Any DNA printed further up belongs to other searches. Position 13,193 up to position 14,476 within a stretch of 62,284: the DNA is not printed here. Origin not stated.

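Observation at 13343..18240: Uncharacterised five-gene tailoring cassette: unknown protein, HMGL-like aldolase, ATP-grasp ligase, amidohydrolase, 2OG oxygenase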

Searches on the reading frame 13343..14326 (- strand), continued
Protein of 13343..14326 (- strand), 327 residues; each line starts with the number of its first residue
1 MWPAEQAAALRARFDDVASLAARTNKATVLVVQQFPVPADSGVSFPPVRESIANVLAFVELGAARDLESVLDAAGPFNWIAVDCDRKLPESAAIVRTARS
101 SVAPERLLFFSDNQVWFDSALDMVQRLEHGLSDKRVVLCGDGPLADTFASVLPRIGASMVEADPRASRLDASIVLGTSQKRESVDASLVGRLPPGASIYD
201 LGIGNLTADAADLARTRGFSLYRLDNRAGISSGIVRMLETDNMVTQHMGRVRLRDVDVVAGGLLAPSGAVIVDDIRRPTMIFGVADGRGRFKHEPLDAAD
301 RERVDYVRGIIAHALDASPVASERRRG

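Call 73: search_protein_families(library=ncbifam, proteins=[L002:7969-9114:+, L002:9121-10236:+, L007:5588-6730:+, L064:11780-12925:+, L009:13575-14714:+, L002:1091-1675:+, L002:1754-2953:+], max_evalue=1e-20)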
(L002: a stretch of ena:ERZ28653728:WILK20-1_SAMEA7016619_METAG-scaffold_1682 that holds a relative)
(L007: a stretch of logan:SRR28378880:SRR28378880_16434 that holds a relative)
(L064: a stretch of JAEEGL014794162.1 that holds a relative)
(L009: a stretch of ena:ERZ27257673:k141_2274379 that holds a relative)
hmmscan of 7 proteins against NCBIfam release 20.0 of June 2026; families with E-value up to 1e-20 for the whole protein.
L002:7969-9114:+ (381 aa): 7 families
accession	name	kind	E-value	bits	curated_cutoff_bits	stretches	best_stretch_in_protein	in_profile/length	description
NF008687.0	PRK11706.1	equivalog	7.5e-168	558.1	375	1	4-378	2-374/375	dTDP-4-amino-4,6-dideoxygalactose transaminase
TIGR02379.1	ECA_wecE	subfamily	2e-152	507.4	434.85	1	4-379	2-376/376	dTDP-4-amino-4,6-dideoxy-D-glucose transaminase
NF008658.2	PRK11658.1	equivalog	3.4e-60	203.7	631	1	4-376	5-375/379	UDP-4-amino-4-deoxy-L-arabinose aminotransferase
TIGR03588.1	PseC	equivalog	7.3e-59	199.6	423.5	1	31-375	28-377/380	UDP-4-amino-4,6-dideoxy-N-acetyl-beta-L-altrosamine transaminase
TIGR04181.1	NHT_00031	hypoth_equivalog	2e-54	184.8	420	1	4-357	1-357/359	LegC family aminotransferase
TIGR04427.1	PLP_DesI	equivalog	5.2e-37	127.9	650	1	27-365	46-370/390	dTDP-4-dehydro-6-deoxyglucose aminotransferase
NF011936.0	PRK15407.1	equivalog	2.6e-35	122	423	1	12-205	45-244/440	lipopolysaccharide biosynthesis protein RfbH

L002:9121-10236:+ (371 aa): 1 family
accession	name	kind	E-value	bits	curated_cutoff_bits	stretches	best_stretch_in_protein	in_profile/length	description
NF002756.0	PRK02797.1-5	equivalog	3.1e-38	131.7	457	1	2-368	6-346/351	TDP-N-acetylfucosamine:lipid II N-acetylfucosaminyltransferase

L007:5588-6730:+ (380 aa): 7 families
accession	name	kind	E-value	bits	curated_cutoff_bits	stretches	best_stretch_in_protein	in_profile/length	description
NF008687.0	PRK11706.1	equivalog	8.5e-170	564.5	375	1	4-378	2-374/375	dTDP-4-amino-4,6-dideoxygalactose transaminase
TIGR02379.1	ECA_wecE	subfamily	3.2e-155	516.6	434.85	1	4-378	2-375/376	dTDP-4-amino-4,6-dideoxy-D-glucose transaminase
NF008658.2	PRK11658.1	equivalog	9.4e-63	212.1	631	1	3-376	4-375/379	UDP-4-amino-4-deoxy-L-arabinose aminotransferase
TIGR03588.1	PseC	equivalog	1.4e-61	208.5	423.5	1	26-375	23-377/380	UDP-4-amino-4,6-dideoxy-N-acetyl-beta-L-altrosamine transaminase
TIGR04181.1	NHT_00031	hypoth_equivalog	2.6e-56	191.1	420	1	4-343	1-346/359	LegC family aminotransferase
TIGR04427.1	PLP_DesI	equivalog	3.2e-35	122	650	1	27-372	46-377/390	dTDP-4-dehydro-6-deoxyglucose aminotransferase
NF011936.0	PRK15407.1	equivalog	2.7e-34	118.6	423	1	9-378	42-436/440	lipopolysaccharide biosynthesis protein RfbH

L064:11780-12925:+ (381 aa): 7 families
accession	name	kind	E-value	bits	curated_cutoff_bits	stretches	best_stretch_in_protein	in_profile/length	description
NF008687.0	PRK11706.1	equivalog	1.9e-163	543.6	375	1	4-378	2-374/375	dTDP-4-amino-4,6-dideoxygalactose transaminase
TIGR02379.1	ECA_wecE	subfamily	2.6e-147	490.5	434.85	1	4-379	2-376/376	dTDP-4-amino-4,6-dideoxy-D-glucose transaminase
TIGR03588.1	PseC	equivalog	1.6e-59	201.7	423.5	1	31-377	28-379/380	UDP-4-amino-4,6-dideoxy-N-acetyl-beta-L-altrosamine transaminase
NF008658.2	PRK11658.1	equivalog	2.6e-59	200.8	631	1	5-377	6-376/379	UDP-4-amino-4-deoxy-L-arabinose aminotransferase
TIGR04181.1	NHT_00031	hypoth_equivalog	7.2e-53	179.7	420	1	4-340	1-343/359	LegC family aminotransferase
TIGR04427.1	PLP_DesI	equivalog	1.3e-34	120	650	1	26-370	45-375/390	dTDP-4-dehydro-6-deoxyglucose aminotransferase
NF011936.0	PRK15407.1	equivalog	4.2e-32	111.4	423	1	13-205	46-244/440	lipopolysaccharide biosynthesis protein RfbH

L009:13575-14714:+ (379 aa): 7 families
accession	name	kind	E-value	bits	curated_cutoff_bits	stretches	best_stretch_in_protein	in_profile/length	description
NF008687.0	PRK11706.1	equivalog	1.7e-165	550.3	375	1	3-376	1-374/375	dTDP-4-amino-4,6-dideoxygalactose transaminase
TIGR02379.1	ECA_wecE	subfamily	4.2e-154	512.9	434.85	1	4-376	2-375/376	dTDP-4-amino-4,6-dideoxy-D-glucose transaminase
TIGR03588.1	PseC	equivalog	8.6e-64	215.8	423.5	1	4-374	2-378/380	UDP-4-amino-4,6-dideoxy-N-acetyl-beta-L-altrosamine transaminase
NF008658.2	PRK11658.1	equivalog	1.6e-60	204.7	631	1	4-376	5-377/379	UDP-4-amino-4-deoxy-L-arabinose aminotransferase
TIGR04181.1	NHT_00031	hypoth_equivalog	7.9e-53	179.6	420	1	4-354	1-356/359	LegC family aminotransferase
TIGR04427.1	PLP_DesI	equivalog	1.6e-43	149.3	650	1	16-370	35-377/390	dTDP-4-dehydro-6-deoxyglucose aminotransferase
NF011936.0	PRK15407.1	equivalog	2.2e-36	125.5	423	1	46-317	78-375/440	lipopolysaccharide biosynthesis protein RfbH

L002:1091-1675:+ (194 aa): 1 family
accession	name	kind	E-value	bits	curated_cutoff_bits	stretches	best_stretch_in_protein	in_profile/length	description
TIGR01221.1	rmlC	equivalog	4.6e-70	235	155.75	1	2-182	1-174/176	dTDP-4-dehydrorhamnose 3,5-epimerase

L002:1754-2953:+ (399 aa): 6 families
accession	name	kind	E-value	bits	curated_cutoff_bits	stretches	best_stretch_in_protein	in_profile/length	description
NF007490.0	PRK10084.1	subfamily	1.2e-135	452.2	649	1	5-398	3-359/361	dTDP-glucose 4,6-dehydratase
TIGR01181.1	dTDP_gluc_dehyt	equivalog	2.2e-135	450.9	365.1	2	186-382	132-320/321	dTDP-glucose 4,6-dehydratase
NF007582.0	PRK10217.1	equivalog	7.7e-123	410.1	698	2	186-389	141-347/355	dTDP-glucose 4,6-dehydratase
TIGR01179.1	galE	equivalog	1.1e-31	109.9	262.3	1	5-114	2-108/332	UDP-glucose 4-epimerase GalE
TIGR04180.1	EDH_00030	hypoth_equivalog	4.6e-31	108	475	0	195-317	135-258/297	NAD-dependent 4,6-dehydratase LegB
TIGR02622.1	CDP_4_6_dhtase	equivalog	3.1e-24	85.8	278.45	0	3-116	5-117/352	CDP-glucose 4,6-dehydratase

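Call 80: search_protein_families(library=pfam, proteins=[L001:16389-18095:+, L001:18092-19774:+], max_evalue=1)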
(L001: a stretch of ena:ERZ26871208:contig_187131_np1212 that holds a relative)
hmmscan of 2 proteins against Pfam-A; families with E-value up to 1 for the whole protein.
L001:16389-18095:+ (568 aa): 0 families

L001:18092-19774:+ (560 aa): 0 families

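Call 81: search_protein_representatives(alignment_id=A1)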
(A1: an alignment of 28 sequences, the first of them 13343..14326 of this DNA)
Query: 28 sequences, 320 profile positions. Proteins with E-value up to 0.001 (for the whole library): 736; up to 1e-10: 527; up to 1e-30: 131. The best 150 are listed.
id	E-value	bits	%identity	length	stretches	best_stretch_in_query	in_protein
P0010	1.3e-147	507.7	-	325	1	3-318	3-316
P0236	2.6e-111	388.5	-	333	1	4-315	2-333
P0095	2.0e-110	385.6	-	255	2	120-307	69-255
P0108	7.4e-110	383.7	-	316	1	30-317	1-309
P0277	6.2e-100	351.1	-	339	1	7-315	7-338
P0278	7.3e-100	350.9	-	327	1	8-314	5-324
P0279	2.9e-99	348.9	-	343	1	5-315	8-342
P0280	5.6e-91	321.7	-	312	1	4-315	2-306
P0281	7.4e-91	321.3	-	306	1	7-313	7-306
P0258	3.7e-89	315.7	-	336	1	3-314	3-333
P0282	1.8e-88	313.4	-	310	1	8-313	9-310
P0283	4.8e-88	312.0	-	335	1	6-314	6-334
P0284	7.5e-85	301.5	-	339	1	7-315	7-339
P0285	1.0e-83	297.8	-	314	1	4-315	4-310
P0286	2.8e-82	293.1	-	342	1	8-314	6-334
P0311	4.4e-49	184.0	-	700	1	7-310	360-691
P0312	5.1e-48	180.5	-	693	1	12-313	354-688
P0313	7.4e-48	180.0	-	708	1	11-297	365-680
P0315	1.1e-45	172.8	-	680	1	12-314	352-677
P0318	5.3e-44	167.3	-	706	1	9-316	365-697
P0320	3.2e-43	164.7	-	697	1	9-309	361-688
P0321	6.0e-43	163.8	-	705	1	8-300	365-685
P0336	7.6e-40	153.7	-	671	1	9-310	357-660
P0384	8.6e-33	130.5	-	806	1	55-294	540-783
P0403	1.3e-30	123.3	-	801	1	14-305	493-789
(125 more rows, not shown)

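Call 83: find_encoding_contigs(protein=P0311, flank=10000, max_places=2)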
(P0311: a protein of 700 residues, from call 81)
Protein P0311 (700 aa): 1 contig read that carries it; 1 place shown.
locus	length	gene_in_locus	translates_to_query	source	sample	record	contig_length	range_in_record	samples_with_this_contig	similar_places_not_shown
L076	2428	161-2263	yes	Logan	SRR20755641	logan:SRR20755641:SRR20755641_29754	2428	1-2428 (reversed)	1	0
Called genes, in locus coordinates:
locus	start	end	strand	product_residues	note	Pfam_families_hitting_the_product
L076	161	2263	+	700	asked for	PF00682:HMGL-like, PF07836:DmpG_comm (weak), PF01262:AlaDh_PNT_C (weak)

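Call 84: find_encoding_contigs(protein=P0318, flank=10000, max_places=2)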
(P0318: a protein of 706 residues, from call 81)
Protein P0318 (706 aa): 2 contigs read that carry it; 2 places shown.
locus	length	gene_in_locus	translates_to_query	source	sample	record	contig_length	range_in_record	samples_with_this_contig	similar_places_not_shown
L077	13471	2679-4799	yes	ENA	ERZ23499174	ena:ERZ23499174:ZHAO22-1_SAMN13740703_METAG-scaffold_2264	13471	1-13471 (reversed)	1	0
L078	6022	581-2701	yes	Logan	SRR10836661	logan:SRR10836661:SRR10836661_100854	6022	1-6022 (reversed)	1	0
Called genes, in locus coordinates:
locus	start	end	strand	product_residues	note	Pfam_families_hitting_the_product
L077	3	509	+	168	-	?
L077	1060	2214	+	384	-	PF13439:Glyco_transf_4, PF13477:Glyco_trans_4_2, PF13579:Glyco_trans_4_4, PF00534:Glycos_transf_1, PF13692:Glyco_trans_1_4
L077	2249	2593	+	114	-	PF01063:Aminotran_4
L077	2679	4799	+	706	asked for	PF00682:HMGL-like, PF07836:DmpG_comm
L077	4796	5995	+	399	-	PF18130:ATPgrasp_N (weak), PF02222:ATP-grasp (weak), PF02655:ATP-grasp_3, PF02786:CPSase_L_D2, PF07478:Dala_Dala_lig_C, PF13535:ATP-grasp_4, PF18603:LAL_C2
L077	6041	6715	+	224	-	PF03737:RraA-like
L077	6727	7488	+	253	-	PF04909:Amidohydro_2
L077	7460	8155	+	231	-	PF13489:Methyltransf_23 (weak), PF03848:TehB (faint), PF13847:Methyltransf_31, PF08241:Methyltransf_11, PF08242:Methyltransf_12, PF13649:Methyltransf_25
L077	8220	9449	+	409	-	PF04055:Radical_SAM (weak), PF13186:SPASM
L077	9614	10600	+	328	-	PF00106:adh_short (weak), PF01370:Epimerase, PF02719:Polysacc_synt_2, PF03435:Sacchrp_dh_NADP (weak), PF04321:RmlD_sub_bind (weak), PF01073:3Beta_HSD, PF07993:NAD_binding_4 (faint), PF16363:GDP_Man_Dehyd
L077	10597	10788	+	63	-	-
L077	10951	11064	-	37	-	PF05368:NmrA (weak), PF01370:Epimerase, PF16363:GDP_Man_Dehyd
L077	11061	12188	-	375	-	PF01041:DegT_DnrJ_EryC1, PF00155:Aminotran_1_2, PF01212:Beta_elim_lyase, PF00266:Aminotran_5 (weak), PF01053:Cys_Met_Meta_PP (weak)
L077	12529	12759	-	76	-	-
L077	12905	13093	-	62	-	-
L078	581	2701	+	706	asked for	PF00682:HMGL-like, PF07836:DmpG_comm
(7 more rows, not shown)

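Call 85: find_encoding_contigs(protein=P0312, flank=10000, max_places=2)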
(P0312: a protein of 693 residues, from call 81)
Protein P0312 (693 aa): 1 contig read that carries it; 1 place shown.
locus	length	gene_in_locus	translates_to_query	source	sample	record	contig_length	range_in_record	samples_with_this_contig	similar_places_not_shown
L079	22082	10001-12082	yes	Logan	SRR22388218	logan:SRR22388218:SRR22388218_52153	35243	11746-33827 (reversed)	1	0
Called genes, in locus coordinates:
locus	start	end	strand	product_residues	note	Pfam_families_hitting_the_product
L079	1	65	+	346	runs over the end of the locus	PF00586:AIRS, PF02769:AIRS_C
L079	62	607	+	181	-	PF09835:DUF2062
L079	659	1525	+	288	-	PF00535:Glycos_transf_2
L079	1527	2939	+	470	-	PF02310:B12-binding, PF04055:Radical_SAM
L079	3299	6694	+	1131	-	PF01436:NHL (faint)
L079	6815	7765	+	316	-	PF00535:Glycos_transf_2, PF10111:Glyco_tranf_2_2 (weak)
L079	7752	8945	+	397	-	PF01071:GARS_A, PF02655:ATP-grasp_3, PF02786:CPSase_L_D2, PF07478:Dala_Dala_lig_C (weak), PF13535:ATP-grasp_4, PF18603:LAL_C2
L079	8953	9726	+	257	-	PF04909:Amidohydro_2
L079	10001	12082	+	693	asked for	PF00682:HMGL-like, PF07836:DmpG_comm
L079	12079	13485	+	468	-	PF02310:B12-binding, PF04055:Radical_SAM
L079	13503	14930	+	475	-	PF02310:B12-binding, PF04055:Radical_SAM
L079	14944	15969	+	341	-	PF01073:3Beta_HSD, PF01370:Epimerase, PF02719:Polysacc_synt_2, PF04321:RmlD_sub_bind, PF13460:NAD_binding_10 (weak), PF16363:GDP_Man_Dehyd, PF07993:NAD_binding_4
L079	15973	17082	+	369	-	PF04055:Radical_SAM, PF13353:Fer4_12 (faint), PF13186:SPASM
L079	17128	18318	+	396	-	PF01757:Acyl_transf_3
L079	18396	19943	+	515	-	PF13231:PMT_2 (weak)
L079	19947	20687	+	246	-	PF13489:Methyltransf_23, PF13847:Methyltransf_31 (weak), PF08241:Methyltransf_11, PF08242:Methyltransf_12, PF13649:Methyltransf_25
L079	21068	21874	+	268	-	PF01061:ABC2_membrane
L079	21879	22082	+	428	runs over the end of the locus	PF00005:ABC_tran, PF14524:Wzt_C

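Call 86: list_cluster_members(proteins=[P0336, P0312, P0318, P0311, P0384, P0403, P0313, P0315, P0320, P0321])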
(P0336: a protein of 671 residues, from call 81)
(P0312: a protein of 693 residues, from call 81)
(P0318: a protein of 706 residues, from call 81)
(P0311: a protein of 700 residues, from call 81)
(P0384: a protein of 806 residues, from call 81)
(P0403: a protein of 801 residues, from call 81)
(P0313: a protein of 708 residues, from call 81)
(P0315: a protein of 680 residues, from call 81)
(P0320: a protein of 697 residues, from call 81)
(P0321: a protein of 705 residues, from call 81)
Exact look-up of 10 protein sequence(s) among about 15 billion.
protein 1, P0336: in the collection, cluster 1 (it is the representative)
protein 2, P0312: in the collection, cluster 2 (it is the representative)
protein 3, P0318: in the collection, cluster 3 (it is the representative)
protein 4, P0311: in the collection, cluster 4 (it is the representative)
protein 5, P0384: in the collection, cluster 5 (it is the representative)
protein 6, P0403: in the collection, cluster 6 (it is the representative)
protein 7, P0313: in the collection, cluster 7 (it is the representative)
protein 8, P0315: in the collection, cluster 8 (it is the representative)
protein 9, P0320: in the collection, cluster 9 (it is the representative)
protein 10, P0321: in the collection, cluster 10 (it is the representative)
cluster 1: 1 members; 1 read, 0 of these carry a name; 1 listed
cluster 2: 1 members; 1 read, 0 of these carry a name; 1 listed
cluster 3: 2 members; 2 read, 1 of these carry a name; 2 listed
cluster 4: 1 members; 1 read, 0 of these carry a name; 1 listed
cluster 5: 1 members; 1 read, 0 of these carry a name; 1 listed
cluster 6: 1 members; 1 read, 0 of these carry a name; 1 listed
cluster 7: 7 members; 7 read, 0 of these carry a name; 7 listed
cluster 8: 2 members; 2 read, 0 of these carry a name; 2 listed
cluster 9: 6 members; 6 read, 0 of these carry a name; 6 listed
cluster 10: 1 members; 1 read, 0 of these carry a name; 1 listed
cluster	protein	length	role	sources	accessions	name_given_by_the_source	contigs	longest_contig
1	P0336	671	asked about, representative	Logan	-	-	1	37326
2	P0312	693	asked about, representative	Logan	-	-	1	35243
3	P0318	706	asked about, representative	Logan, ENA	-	-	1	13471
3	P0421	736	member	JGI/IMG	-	4-hydroxy 2-oxovalerate aldolase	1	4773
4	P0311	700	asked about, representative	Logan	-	-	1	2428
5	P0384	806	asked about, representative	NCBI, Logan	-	-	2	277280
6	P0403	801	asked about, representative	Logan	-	-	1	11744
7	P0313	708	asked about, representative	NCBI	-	-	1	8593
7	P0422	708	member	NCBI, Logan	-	-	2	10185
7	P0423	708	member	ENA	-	-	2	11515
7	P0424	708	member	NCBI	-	-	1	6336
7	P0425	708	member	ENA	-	-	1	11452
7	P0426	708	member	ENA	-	-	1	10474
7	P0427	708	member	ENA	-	-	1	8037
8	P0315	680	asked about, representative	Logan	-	-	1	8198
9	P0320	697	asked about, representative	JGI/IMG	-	-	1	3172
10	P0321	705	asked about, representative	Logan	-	-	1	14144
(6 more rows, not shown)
